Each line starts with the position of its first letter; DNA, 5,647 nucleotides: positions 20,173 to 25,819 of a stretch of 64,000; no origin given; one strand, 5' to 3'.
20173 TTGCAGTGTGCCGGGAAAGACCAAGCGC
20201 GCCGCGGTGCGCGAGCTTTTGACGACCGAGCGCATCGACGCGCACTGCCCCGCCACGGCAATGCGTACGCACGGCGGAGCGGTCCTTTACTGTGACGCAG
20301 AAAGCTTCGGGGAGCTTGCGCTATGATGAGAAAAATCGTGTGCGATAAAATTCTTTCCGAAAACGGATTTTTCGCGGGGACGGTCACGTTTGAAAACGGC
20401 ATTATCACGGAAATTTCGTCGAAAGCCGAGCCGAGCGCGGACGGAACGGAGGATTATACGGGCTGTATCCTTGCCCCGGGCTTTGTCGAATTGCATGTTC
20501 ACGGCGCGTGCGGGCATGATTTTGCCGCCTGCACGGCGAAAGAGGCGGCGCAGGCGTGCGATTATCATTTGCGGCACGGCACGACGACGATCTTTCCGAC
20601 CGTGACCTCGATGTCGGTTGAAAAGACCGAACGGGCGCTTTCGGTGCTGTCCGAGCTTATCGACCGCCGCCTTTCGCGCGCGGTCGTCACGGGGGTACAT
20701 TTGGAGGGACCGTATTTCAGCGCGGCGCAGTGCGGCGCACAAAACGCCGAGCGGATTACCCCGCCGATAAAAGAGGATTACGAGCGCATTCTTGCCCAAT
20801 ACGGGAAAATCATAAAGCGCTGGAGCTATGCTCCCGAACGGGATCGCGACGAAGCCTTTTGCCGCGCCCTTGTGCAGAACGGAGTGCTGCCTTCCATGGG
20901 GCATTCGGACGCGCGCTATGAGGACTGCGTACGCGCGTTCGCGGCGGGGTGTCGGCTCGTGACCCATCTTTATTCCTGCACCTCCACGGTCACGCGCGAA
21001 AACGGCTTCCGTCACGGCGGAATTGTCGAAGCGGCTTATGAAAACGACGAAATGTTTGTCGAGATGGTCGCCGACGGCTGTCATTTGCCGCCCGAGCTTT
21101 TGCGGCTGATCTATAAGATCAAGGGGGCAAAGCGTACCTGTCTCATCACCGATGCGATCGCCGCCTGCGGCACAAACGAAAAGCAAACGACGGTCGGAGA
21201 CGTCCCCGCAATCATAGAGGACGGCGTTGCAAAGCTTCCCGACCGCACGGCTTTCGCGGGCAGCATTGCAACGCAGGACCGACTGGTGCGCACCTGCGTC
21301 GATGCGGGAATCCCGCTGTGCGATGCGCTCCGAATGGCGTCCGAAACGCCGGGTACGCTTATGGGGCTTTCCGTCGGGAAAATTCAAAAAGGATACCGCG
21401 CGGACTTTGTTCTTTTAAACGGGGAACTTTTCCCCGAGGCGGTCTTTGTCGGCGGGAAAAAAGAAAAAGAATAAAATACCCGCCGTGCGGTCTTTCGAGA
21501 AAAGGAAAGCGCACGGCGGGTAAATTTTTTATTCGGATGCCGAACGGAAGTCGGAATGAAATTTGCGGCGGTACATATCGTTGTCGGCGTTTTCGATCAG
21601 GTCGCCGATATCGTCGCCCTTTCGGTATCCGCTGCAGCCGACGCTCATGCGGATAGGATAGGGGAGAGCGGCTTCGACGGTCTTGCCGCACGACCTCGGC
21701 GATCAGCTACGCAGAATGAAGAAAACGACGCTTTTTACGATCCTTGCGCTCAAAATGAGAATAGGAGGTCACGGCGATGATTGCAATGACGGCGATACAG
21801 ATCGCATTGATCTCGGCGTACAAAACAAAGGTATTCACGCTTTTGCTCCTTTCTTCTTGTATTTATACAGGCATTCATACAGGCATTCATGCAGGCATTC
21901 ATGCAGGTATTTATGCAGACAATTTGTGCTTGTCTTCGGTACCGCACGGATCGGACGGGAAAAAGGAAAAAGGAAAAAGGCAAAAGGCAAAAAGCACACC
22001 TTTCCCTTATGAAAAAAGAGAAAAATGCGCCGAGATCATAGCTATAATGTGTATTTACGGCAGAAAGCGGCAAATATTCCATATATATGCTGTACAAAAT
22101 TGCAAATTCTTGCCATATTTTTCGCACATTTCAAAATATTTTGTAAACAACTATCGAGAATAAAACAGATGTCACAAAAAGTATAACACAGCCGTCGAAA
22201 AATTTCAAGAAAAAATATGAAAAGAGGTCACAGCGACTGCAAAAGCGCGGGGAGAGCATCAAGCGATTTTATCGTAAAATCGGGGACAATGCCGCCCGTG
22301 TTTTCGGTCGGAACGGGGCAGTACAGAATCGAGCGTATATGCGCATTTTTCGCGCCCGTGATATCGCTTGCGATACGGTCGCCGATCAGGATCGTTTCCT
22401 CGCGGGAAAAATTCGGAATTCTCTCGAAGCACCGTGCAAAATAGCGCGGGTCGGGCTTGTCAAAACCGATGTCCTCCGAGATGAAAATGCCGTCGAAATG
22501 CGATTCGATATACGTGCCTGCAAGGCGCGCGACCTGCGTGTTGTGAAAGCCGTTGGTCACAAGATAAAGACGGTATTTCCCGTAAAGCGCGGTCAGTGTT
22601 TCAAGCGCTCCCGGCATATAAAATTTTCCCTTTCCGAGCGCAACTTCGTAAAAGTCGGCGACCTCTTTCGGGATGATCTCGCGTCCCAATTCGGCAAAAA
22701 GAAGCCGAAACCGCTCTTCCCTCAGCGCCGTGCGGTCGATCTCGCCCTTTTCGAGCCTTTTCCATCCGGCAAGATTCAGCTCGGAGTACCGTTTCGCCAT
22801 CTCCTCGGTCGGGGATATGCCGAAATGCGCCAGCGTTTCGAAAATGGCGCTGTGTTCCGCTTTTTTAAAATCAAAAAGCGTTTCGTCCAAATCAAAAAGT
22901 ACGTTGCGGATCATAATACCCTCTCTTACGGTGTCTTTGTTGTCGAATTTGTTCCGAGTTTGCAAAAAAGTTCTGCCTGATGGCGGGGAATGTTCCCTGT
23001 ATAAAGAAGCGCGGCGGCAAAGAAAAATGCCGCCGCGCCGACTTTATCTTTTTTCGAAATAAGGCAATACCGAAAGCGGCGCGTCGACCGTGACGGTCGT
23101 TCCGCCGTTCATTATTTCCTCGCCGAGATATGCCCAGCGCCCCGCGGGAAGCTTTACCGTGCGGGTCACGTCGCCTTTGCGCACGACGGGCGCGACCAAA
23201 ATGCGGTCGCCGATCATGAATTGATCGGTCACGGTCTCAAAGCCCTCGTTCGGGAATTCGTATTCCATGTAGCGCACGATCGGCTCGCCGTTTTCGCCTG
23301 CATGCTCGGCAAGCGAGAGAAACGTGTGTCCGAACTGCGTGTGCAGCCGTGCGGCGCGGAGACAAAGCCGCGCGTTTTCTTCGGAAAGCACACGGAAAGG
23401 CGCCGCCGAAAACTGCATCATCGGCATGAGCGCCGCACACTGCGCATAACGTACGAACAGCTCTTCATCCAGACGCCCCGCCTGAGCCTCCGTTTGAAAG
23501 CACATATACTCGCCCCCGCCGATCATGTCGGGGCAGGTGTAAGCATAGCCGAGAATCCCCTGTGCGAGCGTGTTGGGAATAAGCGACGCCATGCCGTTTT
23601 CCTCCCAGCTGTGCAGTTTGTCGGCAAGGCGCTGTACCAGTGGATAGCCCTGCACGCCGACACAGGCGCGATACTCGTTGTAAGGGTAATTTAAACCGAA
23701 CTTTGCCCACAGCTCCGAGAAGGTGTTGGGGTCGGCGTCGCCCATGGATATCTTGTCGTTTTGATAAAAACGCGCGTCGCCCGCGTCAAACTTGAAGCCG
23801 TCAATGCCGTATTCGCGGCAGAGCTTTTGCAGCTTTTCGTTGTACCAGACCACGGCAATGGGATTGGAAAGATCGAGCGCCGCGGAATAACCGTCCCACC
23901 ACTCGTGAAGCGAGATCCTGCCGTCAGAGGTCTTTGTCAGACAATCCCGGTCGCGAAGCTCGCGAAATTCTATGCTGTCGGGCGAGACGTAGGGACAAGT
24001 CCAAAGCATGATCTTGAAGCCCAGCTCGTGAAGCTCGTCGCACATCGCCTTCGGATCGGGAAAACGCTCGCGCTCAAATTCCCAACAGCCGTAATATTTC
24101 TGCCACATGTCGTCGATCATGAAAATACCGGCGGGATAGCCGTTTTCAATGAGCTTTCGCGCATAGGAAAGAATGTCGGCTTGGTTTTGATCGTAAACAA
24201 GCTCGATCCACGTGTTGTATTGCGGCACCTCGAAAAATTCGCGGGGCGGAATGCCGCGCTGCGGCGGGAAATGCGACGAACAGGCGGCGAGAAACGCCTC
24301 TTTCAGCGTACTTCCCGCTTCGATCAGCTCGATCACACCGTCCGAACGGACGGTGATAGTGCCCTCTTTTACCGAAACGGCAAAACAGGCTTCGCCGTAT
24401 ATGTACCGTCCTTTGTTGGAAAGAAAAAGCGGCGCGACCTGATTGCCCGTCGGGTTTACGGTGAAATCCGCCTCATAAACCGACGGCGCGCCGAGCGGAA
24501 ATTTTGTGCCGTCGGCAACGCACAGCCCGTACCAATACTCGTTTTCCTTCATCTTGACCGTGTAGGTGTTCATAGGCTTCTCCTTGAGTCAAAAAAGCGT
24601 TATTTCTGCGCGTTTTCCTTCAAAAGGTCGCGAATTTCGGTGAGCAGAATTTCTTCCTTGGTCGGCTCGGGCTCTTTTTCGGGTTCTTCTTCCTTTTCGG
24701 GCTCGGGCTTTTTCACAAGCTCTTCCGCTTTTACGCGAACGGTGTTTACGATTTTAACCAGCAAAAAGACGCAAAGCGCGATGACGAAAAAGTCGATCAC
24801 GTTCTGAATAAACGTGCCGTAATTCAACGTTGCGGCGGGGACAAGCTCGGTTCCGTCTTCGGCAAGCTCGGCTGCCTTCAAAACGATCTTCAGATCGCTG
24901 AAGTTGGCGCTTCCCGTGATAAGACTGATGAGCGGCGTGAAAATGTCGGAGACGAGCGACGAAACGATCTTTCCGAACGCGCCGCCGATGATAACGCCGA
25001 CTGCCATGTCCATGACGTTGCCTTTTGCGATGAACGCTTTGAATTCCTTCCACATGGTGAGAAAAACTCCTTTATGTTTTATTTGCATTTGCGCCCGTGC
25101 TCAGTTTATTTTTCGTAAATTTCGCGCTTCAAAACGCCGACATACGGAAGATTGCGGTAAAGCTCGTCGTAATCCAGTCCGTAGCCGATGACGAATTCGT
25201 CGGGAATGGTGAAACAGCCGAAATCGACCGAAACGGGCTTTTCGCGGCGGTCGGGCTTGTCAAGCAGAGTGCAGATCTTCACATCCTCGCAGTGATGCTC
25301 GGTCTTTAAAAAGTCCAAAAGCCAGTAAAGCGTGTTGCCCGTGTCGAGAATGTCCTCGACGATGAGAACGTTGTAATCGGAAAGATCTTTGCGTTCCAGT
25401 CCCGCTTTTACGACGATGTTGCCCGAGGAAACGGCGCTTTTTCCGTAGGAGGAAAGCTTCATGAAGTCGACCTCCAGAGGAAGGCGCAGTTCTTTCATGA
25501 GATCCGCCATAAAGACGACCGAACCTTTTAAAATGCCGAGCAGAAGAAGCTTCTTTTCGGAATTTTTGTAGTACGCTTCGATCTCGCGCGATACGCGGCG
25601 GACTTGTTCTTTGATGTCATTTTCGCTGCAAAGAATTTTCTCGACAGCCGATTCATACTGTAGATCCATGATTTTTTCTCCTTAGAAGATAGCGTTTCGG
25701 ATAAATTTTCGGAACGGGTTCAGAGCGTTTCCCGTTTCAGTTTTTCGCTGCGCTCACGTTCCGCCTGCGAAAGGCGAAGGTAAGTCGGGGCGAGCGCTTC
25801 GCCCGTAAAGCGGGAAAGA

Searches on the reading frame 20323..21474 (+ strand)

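Call 15: search_protein_families(library=pfam, proteins=[window:20323-21474:+], max_evalue=0.001)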
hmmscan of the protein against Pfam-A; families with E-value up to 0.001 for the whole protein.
window:20323-21474:+ (383 aa): 2 families
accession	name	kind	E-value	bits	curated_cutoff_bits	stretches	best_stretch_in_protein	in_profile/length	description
PF01979.26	Amidohydro_1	-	6e-18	65.6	25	1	49-379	1-330/345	Amidohydrolase family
PF07969.17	Amidohydro_3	-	2.6e-08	34.2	29.7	1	328-370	405-449/472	Amidohydrolase family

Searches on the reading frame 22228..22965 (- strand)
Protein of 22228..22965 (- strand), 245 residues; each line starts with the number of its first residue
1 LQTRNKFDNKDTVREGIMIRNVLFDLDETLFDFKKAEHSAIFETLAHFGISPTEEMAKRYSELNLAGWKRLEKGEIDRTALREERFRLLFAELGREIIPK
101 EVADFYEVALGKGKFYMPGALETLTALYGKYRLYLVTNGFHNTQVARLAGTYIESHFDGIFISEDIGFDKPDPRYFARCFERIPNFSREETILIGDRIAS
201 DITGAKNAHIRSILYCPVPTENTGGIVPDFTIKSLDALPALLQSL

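Call 15: search_protein_families(library=pfam, proteins=[window:22228-22965:-], max_evalue=0.001)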
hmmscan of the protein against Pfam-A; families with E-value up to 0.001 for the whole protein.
window:22228-22965:- (245 aa): 4 families
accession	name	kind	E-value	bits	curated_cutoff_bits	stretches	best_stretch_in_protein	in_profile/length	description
PF00702.32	Hydrolase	-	1.7e-20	74.7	26.4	1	19-209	1-191/191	haloacid dehalogenase-like hydrolase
PF13419.12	HAD_2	-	3e-20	73.5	23.8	1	22-214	1-177/178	Haloacid dehalogenase-like hydrolase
PF12710.13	HAD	-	2.9e-09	38.1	27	1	22-203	1-186/189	haloacid dehalogenase-like hydrolase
PF13242.12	Hydrolase_like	-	1.2e-08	35.2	22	1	169-215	3-48/75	HAD-hyrolase-like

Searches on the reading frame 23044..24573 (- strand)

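Call 14: search_protein_families(library=pfam, proteins=[window:23044-24573:-], max_evalue=0.001)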
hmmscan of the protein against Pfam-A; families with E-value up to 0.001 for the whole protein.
window:23044-24573:- (509 aa): 3 families
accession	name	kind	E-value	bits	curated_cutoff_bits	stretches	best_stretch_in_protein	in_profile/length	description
PF01055.32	Glyco_hydro_31_2nd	-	1.1e-32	114.2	23.5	1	127-390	18-291/328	Glycosyl hydrolases family 31 TIM-barrel domain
PF21365.3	Glyco_hydro_31_3rd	-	4.6e-15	56.3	24.4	1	429-507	1-81/87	Glycosyl hydrolase family 31 C-terminal domain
PF02065.24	Melibiase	-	7.5e-06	25.6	27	1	120-264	46-191/347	Melibiase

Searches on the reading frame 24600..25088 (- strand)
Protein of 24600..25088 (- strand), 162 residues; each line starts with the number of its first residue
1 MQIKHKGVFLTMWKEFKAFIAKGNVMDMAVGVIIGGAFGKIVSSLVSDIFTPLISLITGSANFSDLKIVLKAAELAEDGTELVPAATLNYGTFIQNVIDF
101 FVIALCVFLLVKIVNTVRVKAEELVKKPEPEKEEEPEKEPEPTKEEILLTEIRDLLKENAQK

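Call 14: search_protein_families(library=pfam, proteins=[window:24600-25088:-], max_evalue=0.001)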
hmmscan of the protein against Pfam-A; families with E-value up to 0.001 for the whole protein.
window:24600-25088:- (162 aa): 1 family
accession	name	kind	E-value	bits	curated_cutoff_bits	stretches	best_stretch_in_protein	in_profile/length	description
PF01741.23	MscL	-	2.8e-45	154.1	27.4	1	12-157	1-123/123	Large-conductance mechanosensitive channel, MscL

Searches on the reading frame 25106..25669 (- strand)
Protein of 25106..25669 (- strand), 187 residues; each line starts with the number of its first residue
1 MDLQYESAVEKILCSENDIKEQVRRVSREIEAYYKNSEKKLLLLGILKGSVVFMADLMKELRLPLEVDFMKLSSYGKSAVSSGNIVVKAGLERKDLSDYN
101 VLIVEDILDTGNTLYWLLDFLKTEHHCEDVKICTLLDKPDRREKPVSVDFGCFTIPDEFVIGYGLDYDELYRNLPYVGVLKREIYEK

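Call 14: search_protein_families(library=pfam, proteins=[window:25106-25669:-], max_evalue=0.001)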
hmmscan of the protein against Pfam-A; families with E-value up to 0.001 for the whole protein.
window:25106-25669:- (187 aa): 1 family
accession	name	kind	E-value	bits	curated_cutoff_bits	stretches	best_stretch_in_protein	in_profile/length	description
PF00156.33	Pribosyltran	-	9.1e-26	90.5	26.3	1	22-167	14-157/158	Phosphoribosyl transferase domain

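Call 69: search_protein_families(library=ncbifam, proteins=[window:25106-25669:-], max_evalue=1e-10)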
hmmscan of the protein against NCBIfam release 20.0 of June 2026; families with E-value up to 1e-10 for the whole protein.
window:25106-25669:- (187 aa): 2 families
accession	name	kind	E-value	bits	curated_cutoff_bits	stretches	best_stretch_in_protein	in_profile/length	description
TIGR01203.1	HGPRTase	equivalog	7.5e-58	195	150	1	12-181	1-167/167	hypoxanthine phosphoribosyltransferase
NF006605.0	PRK09162.1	equivalog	2e-32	112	181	1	11-181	15-181/183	hypoxanthine-guanine phosphoribosyltransferase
